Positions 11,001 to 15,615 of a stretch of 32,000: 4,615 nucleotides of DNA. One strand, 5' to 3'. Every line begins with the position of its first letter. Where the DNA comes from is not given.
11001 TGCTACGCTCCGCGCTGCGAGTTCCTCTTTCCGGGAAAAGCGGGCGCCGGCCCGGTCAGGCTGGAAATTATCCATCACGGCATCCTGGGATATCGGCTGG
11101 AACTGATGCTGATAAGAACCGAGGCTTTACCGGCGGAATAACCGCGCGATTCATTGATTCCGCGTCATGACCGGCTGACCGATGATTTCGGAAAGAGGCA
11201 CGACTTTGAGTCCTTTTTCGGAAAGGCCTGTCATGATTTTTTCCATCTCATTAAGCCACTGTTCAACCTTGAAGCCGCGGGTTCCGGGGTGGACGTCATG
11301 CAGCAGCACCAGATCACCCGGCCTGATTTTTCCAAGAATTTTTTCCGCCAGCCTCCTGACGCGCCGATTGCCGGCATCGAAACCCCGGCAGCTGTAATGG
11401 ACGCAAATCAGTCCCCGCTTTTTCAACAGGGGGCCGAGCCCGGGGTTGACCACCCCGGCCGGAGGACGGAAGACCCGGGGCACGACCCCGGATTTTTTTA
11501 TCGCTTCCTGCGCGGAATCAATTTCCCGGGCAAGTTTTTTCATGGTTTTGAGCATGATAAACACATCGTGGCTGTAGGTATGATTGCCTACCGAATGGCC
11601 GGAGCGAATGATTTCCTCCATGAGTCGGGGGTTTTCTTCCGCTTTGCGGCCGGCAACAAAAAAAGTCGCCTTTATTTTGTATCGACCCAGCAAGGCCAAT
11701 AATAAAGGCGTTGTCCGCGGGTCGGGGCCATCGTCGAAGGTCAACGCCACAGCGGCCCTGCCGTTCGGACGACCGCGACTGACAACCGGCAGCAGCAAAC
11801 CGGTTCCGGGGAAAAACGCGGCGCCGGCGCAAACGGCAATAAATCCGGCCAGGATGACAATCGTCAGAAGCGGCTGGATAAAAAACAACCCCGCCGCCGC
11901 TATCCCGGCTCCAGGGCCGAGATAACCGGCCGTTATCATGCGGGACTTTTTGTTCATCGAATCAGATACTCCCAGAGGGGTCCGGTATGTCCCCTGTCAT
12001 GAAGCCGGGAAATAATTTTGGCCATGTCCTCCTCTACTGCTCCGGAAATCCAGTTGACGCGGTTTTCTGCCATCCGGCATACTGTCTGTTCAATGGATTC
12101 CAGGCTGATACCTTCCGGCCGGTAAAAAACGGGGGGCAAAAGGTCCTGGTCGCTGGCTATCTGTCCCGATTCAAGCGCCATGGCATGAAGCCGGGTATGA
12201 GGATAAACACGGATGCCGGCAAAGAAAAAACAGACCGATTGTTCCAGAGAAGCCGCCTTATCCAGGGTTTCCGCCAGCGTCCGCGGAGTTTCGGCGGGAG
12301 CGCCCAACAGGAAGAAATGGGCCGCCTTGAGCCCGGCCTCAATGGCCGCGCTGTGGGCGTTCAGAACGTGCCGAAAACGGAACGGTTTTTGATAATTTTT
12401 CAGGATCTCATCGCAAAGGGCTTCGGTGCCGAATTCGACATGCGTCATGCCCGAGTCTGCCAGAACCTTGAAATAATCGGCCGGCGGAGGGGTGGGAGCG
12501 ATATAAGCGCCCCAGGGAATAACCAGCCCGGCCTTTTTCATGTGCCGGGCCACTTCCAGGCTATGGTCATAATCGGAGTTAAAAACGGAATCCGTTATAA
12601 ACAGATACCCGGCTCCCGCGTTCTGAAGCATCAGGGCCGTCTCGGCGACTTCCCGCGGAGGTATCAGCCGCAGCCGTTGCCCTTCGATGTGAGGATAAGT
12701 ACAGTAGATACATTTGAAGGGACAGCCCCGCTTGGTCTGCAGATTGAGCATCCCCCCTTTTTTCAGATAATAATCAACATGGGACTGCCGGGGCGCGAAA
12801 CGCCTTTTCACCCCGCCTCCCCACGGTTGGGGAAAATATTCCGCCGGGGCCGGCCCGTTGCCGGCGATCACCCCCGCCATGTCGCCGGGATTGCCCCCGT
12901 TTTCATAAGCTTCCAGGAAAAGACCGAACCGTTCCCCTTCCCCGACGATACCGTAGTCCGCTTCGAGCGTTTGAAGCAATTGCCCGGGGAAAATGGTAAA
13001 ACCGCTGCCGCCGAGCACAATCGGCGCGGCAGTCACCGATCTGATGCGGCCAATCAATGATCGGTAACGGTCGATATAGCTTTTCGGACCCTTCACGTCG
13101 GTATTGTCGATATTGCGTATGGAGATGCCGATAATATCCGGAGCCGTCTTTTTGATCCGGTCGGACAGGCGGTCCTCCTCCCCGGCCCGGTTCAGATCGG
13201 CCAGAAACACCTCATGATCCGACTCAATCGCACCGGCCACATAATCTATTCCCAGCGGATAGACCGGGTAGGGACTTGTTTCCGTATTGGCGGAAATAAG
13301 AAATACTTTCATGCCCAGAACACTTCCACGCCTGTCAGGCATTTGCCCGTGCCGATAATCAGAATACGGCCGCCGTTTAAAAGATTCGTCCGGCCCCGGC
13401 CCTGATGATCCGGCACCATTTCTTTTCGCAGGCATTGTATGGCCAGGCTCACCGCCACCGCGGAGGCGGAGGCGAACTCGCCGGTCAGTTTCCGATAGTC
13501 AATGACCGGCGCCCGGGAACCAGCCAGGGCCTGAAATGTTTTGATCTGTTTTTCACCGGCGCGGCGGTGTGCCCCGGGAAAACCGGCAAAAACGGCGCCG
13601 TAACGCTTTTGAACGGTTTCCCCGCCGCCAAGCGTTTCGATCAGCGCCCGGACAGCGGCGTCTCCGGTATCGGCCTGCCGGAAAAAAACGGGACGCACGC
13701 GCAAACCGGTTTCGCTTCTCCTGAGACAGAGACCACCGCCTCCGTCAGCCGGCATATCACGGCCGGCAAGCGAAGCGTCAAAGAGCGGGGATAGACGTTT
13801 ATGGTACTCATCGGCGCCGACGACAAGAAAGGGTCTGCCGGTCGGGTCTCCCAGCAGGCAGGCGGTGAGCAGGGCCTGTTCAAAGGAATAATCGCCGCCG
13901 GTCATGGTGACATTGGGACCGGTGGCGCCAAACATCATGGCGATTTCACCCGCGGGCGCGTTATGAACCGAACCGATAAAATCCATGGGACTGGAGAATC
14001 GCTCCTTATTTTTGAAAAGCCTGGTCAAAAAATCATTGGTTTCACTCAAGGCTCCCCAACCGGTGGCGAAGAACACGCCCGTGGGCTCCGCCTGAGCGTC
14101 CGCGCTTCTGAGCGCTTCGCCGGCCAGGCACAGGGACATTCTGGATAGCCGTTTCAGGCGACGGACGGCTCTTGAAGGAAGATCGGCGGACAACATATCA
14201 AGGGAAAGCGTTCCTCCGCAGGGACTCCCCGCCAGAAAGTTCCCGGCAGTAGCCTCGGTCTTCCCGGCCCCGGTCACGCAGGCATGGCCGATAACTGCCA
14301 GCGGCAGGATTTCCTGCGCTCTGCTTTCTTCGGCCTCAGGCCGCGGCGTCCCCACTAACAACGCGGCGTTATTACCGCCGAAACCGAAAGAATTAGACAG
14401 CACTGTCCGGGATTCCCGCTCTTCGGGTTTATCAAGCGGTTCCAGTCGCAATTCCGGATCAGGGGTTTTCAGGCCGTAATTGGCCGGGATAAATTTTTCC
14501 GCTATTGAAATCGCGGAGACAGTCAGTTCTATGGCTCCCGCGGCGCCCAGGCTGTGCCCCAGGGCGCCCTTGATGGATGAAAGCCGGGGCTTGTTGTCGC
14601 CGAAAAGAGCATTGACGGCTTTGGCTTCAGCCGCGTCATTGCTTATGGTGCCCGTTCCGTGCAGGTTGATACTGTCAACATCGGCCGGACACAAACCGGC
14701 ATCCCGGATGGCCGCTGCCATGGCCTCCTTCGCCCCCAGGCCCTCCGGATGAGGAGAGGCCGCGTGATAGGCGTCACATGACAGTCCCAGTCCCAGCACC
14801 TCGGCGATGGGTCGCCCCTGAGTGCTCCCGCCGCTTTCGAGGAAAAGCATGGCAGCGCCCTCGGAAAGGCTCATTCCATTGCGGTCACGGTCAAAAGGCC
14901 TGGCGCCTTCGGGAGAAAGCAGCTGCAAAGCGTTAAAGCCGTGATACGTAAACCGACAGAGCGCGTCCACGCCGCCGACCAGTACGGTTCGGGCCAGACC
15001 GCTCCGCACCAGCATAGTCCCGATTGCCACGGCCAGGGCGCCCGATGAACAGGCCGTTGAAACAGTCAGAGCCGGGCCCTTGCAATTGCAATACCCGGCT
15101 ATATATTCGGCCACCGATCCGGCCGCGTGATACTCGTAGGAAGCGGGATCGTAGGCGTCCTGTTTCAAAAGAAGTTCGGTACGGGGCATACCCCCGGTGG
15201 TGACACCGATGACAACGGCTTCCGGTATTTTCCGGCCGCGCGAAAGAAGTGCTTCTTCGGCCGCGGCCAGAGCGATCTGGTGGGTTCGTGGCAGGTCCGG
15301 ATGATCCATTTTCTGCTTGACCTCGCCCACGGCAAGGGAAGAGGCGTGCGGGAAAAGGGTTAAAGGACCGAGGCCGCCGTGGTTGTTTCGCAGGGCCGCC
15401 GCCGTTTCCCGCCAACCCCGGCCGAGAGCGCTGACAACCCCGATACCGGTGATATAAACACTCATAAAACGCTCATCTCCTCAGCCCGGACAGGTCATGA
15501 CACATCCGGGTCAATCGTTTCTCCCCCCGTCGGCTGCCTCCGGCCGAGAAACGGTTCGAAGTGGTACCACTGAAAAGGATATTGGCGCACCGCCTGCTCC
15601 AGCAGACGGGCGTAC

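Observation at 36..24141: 24-kb aryl-polyene/flexirubin-like type II lipid-pigment cluster in an apparently anaerobic host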

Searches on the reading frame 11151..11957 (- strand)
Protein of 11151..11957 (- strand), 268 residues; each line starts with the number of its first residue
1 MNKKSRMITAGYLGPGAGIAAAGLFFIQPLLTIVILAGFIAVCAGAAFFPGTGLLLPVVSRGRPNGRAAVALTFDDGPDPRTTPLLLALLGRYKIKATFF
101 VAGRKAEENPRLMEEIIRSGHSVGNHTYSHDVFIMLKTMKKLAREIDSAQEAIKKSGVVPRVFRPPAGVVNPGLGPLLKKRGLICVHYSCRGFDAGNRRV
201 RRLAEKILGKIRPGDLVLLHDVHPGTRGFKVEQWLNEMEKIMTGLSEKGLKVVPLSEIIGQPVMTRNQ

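Call 5: search_protein_families(library=pfam, proteins=[window:11151-11957:-], max_evalue=0.01)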
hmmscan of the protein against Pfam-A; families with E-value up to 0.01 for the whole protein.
window:11151-11957:- (268 aa): 2 families
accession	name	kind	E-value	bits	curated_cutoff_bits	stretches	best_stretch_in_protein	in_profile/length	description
PF01522.26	Polysacc_deac_1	-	6.3e-30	104.1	23.1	1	64-182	3-120/124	Polysaccharide deacetylase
PF03065.20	Glyco_hydro_57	-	0.00052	19.9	21.2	1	109-186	90-169/291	Glycosyl hydrolase family 57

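Call 8: search_protein_families(library=ncbifam, proteins=[window:11151-11957:-], max_evalue=0.01)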
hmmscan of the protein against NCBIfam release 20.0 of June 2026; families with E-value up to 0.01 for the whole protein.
window:11151-11957:- (268 aa): 9 families
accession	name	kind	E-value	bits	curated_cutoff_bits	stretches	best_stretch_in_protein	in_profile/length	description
TIGR02764.1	spore_ybaN_pdaB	equivalog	3.1e-35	121.7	237.4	1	68-259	6-191/191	polysaccharide deacetylase family sporulation protein PdaB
TIGR04243.1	nodulat_NodB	equivalog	8.1e-32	110.3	240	1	69-249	3-190/197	chitooligosaccharide deacetylase NodB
NF045821.1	PgAcgDacpgdA1_Bac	equivalog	2.4e-30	105.4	400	1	64-258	84-274/282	peptidoglycan-N-acetylglucosamine deacetylase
NF045820.1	PgAcgDacpgdA_Strep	equivalog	4.5e-25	88.4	800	1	67-262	267-451/463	peptidoglycan-N-acetylglucosamine deacetylase PgdA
TIGR02873.1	spore_ylxY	hypoth_equivalog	1.2e-22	80.5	391.5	1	59-258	77-266/268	probable sporulation protein, polysaccharide deacetylase family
TIGR02884.1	spore_pdaA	equivalog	2.2e-19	70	298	1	69-225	38-198/224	delta-lactam-biosynthetic de-N-acetylase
NF045822.1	PgAcgDacpgdA2_Bac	equivalog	9.2e-15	54.7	400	1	67-250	69-253/274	peptidoglycan-N-acetylglucosamine deacetylase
TIGR03006.1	pepcterm_polyde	equivalog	6.3e-11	41.9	276.2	1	83-155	36-107/272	XrtA system polysaccharide deacetylase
NF050820.1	PolSacchBiosHfsH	equivalog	0.0067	16.1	400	0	67-171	33-144/249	oligosaccharide deacetylase HfsH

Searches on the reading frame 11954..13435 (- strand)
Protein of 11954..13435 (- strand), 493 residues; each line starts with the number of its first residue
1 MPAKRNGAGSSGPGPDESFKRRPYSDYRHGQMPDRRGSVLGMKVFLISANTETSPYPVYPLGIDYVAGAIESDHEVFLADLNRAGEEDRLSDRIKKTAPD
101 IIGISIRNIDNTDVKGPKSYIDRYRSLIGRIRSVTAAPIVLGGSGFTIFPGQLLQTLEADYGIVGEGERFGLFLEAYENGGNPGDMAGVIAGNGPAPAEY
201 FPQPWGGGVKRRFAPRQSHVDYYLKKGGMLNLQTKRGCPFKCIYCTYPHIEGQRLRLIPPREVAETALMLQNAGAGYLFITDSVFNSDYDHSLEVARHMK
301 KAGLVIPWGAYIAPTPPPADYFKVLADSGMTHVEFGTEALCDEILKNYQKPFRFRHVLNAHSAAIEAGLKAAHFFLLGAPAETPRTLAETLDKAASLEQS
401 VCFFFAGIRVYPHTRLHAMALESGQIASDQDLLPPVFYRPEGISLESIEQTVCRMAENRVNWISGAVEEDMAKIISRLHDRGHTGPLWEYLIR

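Call 5: search_protein_families(library=pfam, proteins=[window:11954-13435:-], max_evalue=0.01)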
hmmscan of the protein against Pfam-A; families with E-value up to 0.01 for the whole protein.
window:11954-13435:- (493 aa): 2 families
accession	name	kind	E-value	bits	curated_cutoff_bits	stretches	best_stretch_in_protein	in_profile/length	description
PF04055.27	Radical_SAM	-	4.1e-19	69.8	29.5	1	235-393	4-165/166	Radical SAM superfamily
PF02310.24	B12-binding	-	1.1e-14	54.7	32.1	1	49-168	3-114/121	B12 binding domain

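Call 8: search_protein_families(library=ncbifam, proteins=[window:11954-13435:-], max_evalue=0.01)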
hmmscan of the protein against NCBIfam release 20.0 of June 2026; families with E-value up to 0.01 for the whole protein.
window:11954-13435:- (493 aa): 19 families
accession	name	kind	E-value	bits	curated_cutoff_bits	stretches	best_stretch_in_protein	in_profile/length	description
TIGR04072.2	rSAM_ladder_B12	equivalog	2.8e-121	405.3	360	1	43-493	1-443/443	lipid biosynthesis B12-binding/radical SAM protein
TIGR04385.1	B12_rSAM_cofa1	equivalog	1.7e-43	149.5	450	1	55-445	15-419/438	B12 lower ligand biosynthesis radical SAM protein BzaD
TIGR04428.1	B12_rSAM_trp_MT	equivalog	2.1e-35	122.1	500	2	215-418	202-419/558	tryptophan 2-C-methyltransferase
NF033070.1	rSAM_AprD4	equivalog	4.8e-22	78.5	500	1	226-480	193-452/456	AprD4 family radical SAM diol-dehydratase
NF045585.1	rSAM_slr0320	equivalog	4.6e-21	74.9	775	1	218-431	223-448/511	photosystem II high light acclimation radical SAM protein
TIGR03471.1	HpnJ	equivalog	8.3e-21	74.4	577.6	1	222-431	191-398/472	hopanoid biosynthesis associated radical SAM protein HpnJ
TIGR04479.1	bcpD_PhpK_rSAM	subfamily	4.9e-17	61.5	600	1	227-392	239-404/504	PhpK family radical SAM P-methyltransferase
TIGR04013.1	B12_SAM_MJ_1487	hypoth_equivalog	1.6e-15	56.8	251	2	89-274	33-196/382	TIGR04013 family B12-binding domain/radical SAM domain-containing protein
TIGR04367.1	HpnR_B12_rSAM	equivalog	5.9e-15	54.8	650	1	59-372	21-328/490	hopanoid C-3 methylase HpnR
TIGR04014.1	B12_SAM_MJ_0865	equivalog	4.6e-13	48.7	360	2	123-280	56-211/434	methyl-coenzyme M reductase glutamine C-methyltransferase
TIGR02026.1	BchE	equivalog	4.3e-07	29.1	481.35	1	233-400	198-368/497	magnesium-protoporphyrin IX monomethyl ester anaerobic oxidative cyclase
TIGR04295.1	B12_rSAM_oligo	hypoth_equivalog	8.6e-06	24.7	400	1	121-290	87-260/422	TIGR04295 family B12-binding domain-containing radical SAM protein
TIGR04190.1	B12_SAM_Ta0216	equivalog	1.9e-05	23.4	500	1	232-397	222-394/554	TIGR04190 family B12-binding domain/radical SAM domain protein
NF050148.1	rSAM_ApyD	equivalog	1.9e-05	23.3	750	1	229-393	199-362/645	RiPP biosynthesis radical SAM protein ApyD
NF038361.1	rSAM_Sden_1168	equivalog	4.1e-05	22.3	575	1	86-429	128-482/560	Sden_1168 family B12-binding radical SAM P-methyltransferase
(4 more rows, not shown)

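Call 73: search_solved_structures(query=window:11954-13312:-, max_evalue=0.001)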
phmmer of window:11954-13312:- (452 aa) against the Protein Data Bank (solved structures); distinct sequences matched with E-value up to 0.001: 4.
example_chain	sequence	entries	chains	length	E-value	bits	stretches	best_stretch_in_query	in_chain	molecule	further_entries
6wte_A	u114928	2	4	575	4.5e-29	104.5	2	170-376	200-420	B12-binding domain-containing protein | Tryptophan-C2-methyltransferase containing B12-binding domain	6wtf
6fd2_B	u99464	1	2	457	7e-21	77.5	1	183-392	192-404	Putative apramycin biosynthetic oxidoreductase 4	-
9ccb_A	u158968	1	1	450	3.4e-13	52.1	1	79-375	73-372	Radical SAM core domain-containing protein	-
9n1b_A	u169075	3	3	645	2.2e-05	26.4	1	190-359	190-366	Radical SAM protein | Radical SAM enzyme CysS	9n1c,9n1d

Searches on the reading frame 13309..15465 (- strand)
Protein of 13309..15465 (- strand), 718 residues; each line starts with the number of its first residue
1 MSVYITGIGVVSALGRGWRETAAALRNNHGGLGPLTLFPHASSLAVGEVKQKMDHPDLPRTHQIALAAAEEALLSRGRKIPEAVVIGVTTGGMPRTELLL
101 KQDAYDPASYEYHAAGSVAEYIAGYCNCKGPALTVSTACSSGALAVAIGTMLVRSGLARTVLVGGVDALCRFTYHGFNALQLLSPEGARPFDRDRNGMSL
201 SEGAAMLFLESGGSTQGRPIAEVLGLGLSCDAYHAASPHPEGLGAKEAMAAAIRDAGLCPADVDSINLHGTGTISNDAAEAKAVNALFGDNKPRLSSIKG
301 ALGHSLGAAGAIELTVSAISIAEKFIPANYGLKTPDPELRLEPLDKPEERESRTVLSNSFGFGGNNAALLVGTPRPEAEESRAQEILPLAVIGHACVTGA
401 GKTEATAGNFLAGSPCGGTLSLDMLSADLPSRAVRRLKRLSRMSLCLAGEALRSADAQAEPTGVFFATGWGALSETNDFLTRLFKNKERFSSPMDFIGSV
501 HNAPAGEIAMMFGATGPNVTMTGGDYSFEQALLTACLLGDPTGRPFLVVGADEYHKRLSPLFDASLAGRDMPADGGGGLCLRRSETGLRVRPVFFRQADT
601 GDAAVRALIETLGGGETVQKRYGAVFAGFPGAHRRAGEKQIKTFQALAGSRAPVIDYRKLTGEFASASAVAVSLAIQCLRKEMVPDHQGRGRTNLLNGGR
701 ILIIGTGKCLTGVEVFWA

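Call 5: search_protein_families(library=pfam, proteins=[window:13309-15465:-], max_evalue=0.01)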
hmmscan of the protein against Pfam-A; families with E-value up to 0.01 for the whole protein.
window:13309-15465:- (718 aa): 5 families
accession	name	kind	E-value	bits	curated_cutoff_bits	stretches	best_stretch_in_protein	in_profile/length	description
PF00109.32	ketoacyl-synt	-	3.8e-31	109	20.8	2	59-211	87-248/252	Beta-ketoacyl synthase, N-terminal domain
PF02801.28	Ketoacyl-synt_C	-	3e-28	98.6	20.8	1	221-331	2-117/119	Beta-ketoacyl synthase, C-terminal domain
PF13723.12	Ketoacyl-synt_2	-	5.7e-12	46.1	25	1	429-554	22-141/223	Beta-ketoacyl synthase, N-terminal domain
PF08545.16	ACP_syn_III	-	9.2e-05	22.7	24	0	135-172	3-40/80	3-Oxoacyl-[acyl-carrier-protein (ACP)] synthase III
PF00108.29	Thiolase_N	-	0.0001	22.2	26.4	1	130-174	76-120/260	Thiolase, N-terminal domain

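Call 8: search_protein_families(library=ncbifam, proteins=[window:13309-15465:-], max_evalue=0.01)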
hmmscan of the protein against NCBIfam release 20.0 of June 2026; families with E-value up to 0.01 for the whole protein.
window:13309-15465:- (718 aa): 35 families (the best 25 are shown)
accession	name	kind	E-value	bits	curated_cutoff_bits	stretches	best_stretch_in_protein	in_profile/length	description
NF006618.0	PRK09185.1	subfamily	5.8e-99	331.8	407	1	2-373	4-392/394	beta-ketoacyl-ACP synthase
TIGR03150.1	fabF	equivalog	7.5e-82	275.2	493.75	2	3-371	3-406/407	beta-ketoacyl-ACP synthase II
NF005589.0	PRK07314.1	subfamily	3.9e-77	259.7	387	2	2-371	5-409/413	beta-ketoacyl-ACP synthase II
NF004618.0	PRK05952.1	equivalog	7.2e-68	229.2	455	1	1-372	2-381/384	beta-ketoacyl-ACP synthase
NF058662.1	cispenta_AmcF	equivalog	2.6e-63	214.3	325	1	3-371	2-367/369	cispentacin biosynthesis acyltransferase subunit AmcF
NF004970.0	PRK06333.1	subfamily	1.6e-60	205.2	525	1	56-371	77-419/424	beta-ketoacyl-ACP synthase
NF005076.0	PRK06501.1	equivalog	4.8e-56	190.4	629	2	107-372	143-421/425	beta-ketoacyl-ACP synthase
NF006274.0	PRK08439.1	equivalog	1.1e-53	182.5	621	1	3-369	4-401/406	beta-ketoacyl-ACP synthase II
NF005916.1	PRK07910.1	equivalog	6e-52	176.9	560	1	120-372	152-416/418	KasA/KasB family beta-ketoacyl-ACP synthase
NF006587.0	PRK09116.1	equivalog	2.8e-45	154.8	470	1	117-371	142-404/408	beta-ketoacyl-ACP synthase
NF005490.0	PRK07103.1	equivalog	2.9e-43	148.5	445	1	2-371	5-410/414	polyketide beta-ketoacyl:acyl carrier protein synthase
NF006434.0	PRK08722.1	equivalog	1.3e-42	146.2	759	1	127-370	152-410/414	beta-ketoacyl-ACP synthase II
NF005935.0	PRK07967.1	equivalog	7.4e-38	130.4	630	1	115-371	138-401/406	beta-ketoacyl-ACP synthase I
NF045894.1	PKS_plus_SDR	equivalog_domain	1.2e-30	106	1740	1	120-384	154-438/1515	type I polyketide synthase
NF040607.1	mycolic_Pks13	equivalog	1.2e-30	105.8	2100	1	115-383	247-535/1680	polyketide synthase Pks13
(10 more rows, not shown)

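Call 26: search_solved_structures(query=window:13309-15465:-, max_evalue=1e-10)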
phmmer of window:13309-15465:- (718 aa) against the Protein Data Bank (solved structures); distinct sequences matched with E-value up to 1e-10: 133 (the best 60 are shown).
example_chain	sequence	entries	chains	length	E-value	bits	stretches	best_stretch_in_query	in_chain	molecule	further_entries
6qsp_A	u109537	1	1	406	2.9e-56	194.3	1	69-373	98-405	Beta-ketoacyl synthase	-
9s5h_B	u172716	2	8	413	4.9e-56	193.6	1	72-371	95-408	3-oxoacyl-(Acyl-carrier-protein) synthase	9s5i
6kxd_A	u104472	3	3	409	1.1e-54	189.1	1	3-373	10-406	Ketosynthase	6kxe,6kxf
7f28_B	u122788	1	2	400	1.5e-54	188.6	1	82-373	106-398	Putative 3-oxoacyl-[ACP] synthase FabV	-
1j3n_A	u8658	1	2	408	6.4e-52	180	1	3-369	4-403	3-oxoacyl-(acyl-carrier protein) synthase II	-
1e5m_A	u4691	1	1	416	6e-49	170.2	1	3-369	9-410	BETA KETOACYL ACYL CARRIER PROTEIN SYNTHASE II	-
1ox0_A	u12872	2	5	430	1.5e-48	168.9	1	132-369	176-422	Beta ketoacyl-acyl carrier protein synthase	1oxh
1w0i_A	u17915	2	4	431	4.5e-47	164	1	130-371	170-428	3-OXOACYL CARRIER PROTEIN SYNTHASE | 3-OXOACYL-[ACYL-CARRIER-PROTEIN] SYNTHASE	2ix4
2alm_A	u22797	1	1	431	4.9e-47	163.8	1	130-369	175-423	3-oxoacyl-(acyl-carrier-protein) synthase II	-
2rjt_A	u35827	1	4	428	9.8e-47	162.9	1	132-369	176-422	Beta-ketoacyl-ACP synthase II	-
4ls6_A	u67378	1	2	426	2.7e-46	161.4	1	3-370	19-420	3-oxoacyl-[acyl-carrier-protein] synthase 2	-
4ls5_A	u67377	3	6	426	3.1e-46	161.2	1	3-370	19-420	3-oxoacyl-[acyl-carrier-protein] synthase 2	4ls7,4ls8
4jga_A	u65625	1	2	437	4.5e-46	160.7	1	134-371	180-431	3-oxoacyl-[acyl-carrier-protein] synthase 2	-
3e60_A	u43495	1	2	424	1.1e-45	159.3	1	120-371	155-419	3-oxoacyl-[acyl-carrier-protein ] synthase II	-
5sxo_A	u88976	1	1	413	8.8e-45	156.4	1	131-370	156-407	3-oxoacyl-[acyl-carrier-protein] synthase 2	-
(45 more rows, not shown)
